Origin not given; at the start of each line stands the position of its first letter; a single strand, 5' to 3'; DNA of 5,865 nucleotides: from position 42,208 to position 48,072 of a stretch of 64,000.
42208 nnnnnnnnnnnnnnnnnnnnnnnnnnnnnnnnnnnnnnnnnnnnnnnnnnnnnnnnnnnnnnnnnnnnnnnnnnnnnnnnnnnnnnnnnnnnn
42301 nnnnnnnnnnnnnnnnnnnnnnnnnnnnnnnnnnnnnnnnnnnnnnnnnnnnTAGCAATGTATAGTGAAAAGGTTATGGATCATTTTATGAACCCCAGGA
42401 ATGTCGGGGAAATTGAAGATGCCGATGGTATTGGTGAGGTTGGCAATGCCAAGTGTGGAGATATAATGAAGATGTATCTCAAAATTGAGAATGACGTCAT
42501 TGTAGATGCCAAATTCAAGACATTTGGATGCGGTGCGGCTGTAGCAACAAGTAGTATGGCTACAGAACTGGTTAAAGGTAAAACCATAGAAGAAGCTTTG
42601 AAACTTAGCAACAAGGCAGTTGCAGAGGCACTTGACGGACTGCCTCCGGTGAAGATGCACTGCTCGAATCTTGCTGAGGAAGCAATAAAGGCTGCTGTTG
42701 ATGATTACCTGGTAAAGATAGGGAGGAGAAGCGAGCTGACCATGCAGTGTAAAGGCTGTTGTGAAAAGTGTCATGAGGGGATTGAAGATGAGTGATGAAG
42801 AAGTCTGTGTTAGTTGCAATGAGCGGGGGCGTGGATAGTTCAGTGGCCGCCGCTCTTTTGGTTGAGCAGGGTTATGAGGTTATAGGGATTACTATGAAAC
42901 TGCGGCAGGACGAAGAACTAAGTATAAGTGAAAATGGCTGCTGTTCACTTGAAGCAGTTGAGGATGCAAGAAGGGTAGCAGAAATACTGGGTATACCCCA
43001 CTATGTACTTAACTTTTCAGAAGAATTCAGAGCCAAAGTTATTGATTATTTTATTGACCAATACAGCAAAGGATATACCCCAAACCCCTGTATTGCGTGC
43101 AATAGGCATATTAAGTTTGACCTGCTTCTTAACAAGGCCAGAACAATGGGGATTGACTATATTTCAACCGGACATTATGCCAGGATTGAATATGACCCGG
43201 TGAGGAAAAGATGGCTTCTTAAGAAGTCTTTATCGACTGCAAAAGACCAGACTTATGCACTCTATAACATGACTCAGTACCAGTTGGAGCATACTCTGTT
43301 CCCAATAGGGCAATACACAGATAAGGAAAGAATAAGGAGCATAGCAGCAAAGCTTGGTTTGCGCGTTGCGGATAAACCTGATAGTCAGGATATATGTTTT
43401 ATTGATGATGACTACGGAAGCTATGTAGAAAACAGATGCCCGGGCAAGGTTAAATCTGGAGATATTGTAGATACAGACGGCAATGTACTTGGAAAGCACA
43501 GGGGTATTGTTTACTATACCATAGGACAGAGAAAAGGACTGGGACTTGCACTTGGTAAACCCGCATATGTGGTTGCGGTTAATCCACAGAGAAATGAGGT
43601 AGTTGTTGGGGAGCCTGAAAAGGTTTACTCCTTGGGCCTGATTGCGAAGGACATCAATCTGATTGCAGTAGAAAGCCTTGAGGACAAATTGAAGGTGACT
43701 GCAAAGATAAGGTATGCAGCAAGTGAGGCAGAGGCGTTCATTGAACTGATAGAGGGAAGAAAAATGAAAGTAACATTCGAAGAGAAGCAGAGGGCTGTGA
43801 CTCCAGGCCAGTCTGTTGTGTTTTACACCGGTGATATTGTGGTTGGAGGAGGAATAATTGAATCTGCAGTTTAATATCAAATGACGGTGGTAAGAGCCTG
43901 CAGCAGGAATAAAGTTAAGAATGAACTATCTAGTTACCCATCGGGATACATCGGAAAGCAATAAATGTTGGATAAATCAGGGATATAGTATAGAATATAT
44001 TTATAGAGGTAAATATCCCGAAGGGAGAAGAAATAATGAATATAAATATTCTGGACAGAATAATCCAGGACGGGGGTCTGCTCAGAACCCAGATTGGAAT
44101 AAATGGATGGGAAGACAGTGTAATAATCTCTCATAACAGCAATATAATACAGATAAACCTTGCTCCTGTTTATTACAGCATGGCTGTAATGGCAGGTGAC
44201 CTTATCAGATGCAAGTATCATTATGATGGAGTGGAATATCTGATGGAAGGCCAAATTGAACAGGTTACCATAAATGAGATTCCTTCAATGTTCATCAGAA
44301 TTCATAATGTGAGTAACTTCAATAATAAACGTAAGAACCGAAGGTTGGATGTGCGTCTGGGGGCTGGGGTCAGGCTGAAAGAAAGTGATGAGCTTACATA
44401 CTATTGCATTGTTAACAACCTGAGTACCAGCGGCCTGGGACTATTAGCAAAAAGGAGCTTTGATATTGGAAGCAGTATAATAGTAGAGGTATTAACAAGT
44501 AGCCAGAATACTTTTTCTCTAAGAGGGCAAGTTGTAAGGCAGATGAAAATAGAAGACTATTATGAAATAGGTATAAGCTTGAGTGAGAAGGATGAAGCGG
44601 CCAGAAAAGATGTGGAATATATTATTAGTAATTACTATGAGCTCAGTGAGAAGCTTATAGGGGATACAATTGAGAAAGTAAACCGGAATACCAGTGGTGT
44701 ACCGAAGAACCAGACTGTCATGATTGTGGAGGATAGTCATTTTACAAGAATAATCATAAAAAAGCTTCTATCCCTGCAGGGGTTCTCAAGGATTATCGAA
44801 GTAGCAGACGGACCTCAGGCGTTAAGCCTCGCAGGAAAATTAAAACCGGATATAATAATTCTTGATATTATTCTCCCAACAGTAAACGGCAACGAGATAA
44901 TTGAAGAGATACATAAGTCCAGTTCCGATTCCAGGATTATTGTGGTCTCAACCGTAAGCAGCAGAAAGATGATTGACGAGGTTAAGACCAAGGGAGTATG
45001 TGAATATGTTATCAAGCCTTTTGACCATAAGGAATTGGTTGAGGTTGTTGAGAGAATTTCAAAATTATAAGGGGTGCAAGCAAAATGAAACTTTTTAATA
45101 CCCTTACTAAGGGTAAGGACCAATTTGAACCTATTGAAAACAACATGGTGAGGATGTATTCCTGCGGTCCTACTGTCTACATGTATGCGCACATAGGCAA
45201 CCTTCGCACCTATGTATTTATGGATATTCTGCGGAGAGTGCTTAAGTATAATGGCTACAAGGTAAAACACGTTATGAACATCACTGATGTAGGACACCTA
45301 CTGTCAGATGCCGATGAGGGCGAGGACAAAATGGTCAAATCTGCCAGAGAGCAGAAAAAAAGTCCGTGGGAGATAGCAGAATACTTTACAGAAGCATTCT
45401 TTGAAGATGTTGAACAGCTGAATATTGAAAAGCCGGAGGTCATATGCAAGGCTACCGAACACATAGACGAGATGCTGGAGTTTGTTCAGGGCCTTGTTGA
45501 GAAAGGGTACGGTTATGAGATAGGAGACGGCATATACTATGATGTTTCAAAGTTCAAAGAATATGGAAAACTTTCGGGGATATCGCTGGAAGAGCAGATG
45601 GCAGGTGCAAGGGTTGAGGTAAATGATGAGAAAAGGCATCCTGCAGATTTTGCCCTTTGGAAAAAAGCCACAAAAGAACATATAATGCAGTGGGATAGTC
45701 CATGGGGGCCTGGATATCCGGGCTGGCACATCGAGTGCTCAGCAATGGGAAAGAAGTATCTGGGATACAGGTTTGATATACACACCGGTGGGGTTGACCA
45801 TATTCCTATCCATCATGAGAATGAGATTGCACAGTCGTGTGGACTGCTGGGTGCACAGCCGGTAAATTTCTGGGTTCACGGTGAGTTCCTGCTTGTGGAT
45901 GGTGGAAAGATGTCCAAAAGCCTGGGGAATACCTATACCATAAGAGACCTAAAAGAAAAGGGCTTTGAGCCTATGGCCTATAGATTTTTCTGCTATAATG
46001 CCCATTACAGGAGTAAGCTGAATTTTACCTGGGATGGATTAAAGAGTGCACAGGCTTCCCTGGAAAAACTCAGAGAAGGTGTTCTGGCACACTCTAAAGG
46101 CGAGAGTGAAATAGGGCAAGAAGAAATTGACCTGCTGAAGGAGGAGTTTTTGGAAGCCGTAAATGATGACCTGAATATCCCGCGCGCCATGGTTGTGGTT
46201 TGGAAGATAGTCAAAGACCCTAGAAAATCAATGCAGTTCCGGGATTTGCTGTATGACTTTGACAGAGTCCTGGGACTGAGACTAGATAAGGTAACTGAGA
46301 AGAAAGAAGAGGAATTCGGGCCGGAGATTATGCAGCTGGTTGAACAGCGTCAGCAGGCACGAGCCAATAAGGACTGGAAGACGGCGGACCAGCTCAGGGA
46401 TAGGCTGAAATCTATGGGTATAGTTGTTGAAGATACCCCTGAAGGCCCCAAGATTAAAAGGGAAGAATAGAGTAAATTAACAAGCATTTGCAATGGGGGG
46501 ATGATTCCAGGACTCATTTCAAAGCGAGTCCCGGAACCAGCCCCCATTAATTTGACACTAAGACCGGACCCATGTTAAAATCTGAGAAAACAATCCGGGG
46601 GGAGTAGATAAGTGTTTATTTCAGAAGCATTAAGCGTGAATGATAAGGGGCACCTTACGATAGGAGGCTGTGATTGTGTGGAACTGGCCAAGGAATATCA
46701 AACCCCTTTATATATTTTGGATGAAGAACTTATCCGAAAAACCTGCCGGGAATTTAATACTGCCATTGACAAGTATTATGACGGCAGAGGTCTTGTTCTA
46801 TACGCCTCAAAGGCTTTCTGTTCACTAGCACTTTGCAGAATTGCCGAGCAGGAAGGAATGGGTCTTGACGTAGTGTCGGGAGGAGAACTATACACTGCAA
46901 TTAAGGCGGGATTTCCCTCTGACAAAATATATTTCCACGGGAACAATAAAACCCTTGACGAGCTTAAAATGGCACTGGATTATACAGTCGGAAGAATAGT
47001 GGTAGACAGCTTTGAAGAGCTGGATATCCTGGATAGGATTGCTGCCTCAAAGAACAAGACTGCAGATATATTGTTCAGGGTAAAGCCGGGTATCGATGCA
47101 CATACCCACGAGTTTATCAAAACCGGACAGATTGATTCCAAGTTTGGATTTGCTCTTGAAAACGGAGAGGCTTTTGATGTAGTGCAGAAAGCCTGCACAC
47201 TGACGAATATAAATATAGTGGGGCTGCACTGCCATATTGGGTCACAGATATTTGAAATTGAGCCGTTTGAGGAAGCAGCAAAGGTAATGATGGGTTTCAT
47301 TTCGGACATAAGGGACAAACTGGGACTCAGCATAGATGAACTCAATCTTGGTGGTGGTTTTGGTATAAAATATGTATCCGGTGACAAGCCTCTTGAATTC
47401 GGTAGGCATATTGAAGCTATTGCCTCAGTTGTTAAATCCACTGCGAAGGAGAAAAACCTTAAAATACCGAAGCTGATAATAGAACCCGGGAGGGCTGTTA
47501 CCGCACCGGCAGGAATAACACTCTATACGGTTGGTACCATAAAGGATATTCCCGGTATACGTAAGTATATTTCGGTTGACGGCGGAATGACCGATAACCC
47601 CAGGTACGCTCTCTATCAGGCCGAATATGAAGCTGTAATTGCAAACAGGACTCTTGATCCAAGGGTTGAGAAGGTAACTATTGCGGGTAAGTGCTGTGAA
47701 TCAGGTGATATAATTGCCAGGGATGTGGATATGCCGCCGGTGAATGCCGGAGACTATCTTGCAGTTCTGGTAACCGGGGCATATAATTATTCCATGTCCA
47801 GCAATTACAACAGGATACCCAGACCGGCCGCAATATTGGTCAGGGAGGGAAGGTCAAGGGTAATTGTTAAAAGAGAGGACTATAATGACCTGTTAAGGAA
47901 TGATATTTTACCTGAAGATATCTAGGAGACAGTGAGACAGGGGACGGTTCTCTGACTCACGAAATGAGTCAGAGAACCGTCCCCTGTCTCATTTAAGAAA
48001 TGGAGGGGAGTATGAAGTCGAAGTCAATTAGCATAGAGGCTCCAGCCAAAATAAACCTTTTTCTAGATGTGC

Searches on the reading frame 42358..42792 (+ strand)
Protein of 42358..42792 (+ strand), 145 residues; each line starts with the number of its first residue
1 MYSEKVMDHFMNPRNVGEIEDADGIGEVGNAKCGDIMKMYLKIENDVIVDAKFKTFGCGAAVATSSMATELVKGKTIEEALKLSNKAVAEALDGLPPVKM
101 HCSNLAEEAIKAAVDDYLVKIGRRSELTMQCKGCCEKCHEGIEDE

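Call 31: search_protein_families(library=pfam, proteins=[window:42358-42792:+], max_evalue=0.00001)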
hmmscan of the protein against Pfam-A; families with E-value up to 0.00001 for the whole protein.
window:42358-42792:+ (145 aa): 1 family
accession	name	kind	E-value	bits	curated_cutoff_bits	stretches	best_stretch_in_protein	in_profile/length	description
PF01592.21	NifU_N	-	2e-51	173.8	22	1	1-121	1-124/127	NifU-like N terminal domain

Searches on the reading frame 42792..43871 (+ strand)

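Call 31: search_protein_families(library=pfam, proteins=[window:42792-43871:+], max_evalue=0.00001)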
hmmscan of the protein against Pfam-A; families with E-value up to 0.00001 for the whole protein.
window:42792-43871:+ (360 aa): 3 families
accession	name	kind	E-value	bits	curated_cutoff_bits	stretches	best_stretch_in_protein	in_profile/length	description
PF03054.22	tRNA_Me_trans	-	3e-76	256.1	20.6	1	5-205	2-201/202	tRNA methyl transferase HUP domain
PF20258.4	tRNA_Me_trans_C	-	2.6e-20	73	20.6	1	282-356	3-77/77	Aminomethyltransferase beta-barrel domain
PF20259.3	tRNA_Me_trans_M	-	5e-20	71.3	27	1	220-274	10-66/66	tRNA methyl transferase PRC-barrel domain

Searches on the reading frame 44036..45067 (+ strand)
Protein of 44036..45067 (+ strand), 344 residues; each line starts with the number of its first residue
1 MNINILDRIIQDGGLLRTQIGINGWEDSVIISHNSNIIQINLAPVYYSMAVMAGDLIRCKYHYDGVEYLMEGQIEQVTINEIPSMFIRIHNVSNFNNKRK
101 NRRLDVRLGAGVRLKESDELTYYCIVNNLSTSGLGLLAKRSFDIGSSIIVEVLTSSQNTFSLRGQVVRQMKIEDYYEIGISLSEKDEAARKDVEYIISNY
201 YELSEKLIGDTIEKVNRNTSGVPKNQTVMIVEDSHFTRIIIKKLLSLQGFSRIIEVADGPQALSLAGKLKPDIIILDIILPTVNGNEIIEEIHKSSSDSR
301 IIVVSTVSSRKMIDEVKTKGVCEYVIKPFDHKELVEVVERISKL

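Call 31: search_protein_families(library=pfam, proteins=[window:44036-45067:+], max_evalue=0.00001)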
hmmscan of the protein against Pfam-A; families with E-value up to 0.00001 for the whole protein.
window:44036-45067:+ (344 aa): 2 families
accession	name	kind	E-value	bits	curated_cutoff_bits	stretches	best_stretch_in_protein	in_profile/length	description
PF00072.30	Response_reg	-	2.8e-23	82.6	30.2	1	228-338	1-110/111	Response regulator receiver domain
PF07238.19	PilZ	-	6.2e-11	43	22.5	1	97-194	1-97/102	PilZ domain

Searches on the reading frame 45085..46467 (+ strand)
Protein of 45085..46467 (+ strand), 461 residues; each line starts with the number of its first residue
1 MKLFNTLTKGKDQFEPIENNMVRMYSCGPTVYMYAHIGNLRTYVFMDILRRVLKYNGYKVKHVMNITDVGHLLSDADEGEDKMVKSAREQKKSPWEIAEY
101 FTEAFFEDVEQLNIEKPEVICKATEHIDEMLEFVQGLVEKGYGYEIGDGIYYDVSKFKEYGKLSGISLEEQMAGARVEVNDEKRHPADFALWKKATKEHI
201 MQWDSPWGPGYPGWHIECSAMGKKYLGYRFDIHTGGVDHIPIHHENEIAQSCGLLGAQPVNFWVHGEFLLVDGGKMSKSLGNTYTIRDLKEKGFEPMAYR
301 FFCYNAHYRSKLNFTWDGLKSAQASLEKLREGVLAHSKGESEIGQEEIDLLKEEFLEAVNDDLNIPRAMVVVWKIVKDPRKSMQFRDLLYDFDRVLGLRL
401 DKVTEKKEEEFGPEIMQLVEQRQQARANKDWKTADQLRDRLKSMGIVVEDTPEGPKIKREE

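Call 31: search_protein_families(library=pfam, proteins=[window:45085-46467:+], max_evalue=0.00001)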
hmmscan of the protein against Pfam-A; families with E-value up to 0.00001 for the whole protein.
window:45085-46467:+ (461 aa): 4 families
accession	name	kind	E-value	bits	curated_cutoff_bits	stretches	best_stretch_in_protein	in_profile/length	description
PF01406.26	tRNA-synt_1e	-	2.4e-107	359.2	27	1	14-323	2-300/301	tRNA synthetases class I (C) catalytic domain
PF09334.17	tRNA-synt_1g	-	8.8e-13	48.2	20.1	1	35-156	14-126/391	tRNA synthetases class I (M)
PF23493.1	CysS_C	-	4.8e-11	43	23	1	410-452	3-45/51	Cysteinyl-tRNA ligase anticodon binding domain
PF01921.24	tRNA-synt_1f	-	1.8e-07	30.8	27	0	231-340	236-346/360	tRNA synthetases class I (K)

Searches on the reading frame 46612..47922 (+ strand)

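Call 31: search_protein_families(library=pfam, proteins=[window:46612-47922:+], max_evalue=0.00001)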
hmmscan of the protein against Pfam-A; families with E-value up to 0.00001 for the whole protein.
window:46612-47922:+ (437 aa): 2 families
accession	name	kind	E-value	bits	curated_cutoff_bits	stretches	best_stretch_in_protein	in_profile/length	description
PF02784.22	Orn_Arg_deC_N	-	1.1e-64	218.7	23.4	1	41-298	4-247/247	Pyridoxal-dependent decarboxylase, pyridoxal binding domain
PF00278.28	Orn_DAP_Arg_deC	-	2.4e-16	60.2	23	1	192-389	5-95/95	Pyridoxal-dependent decarboxylase, C-terminal sheet domain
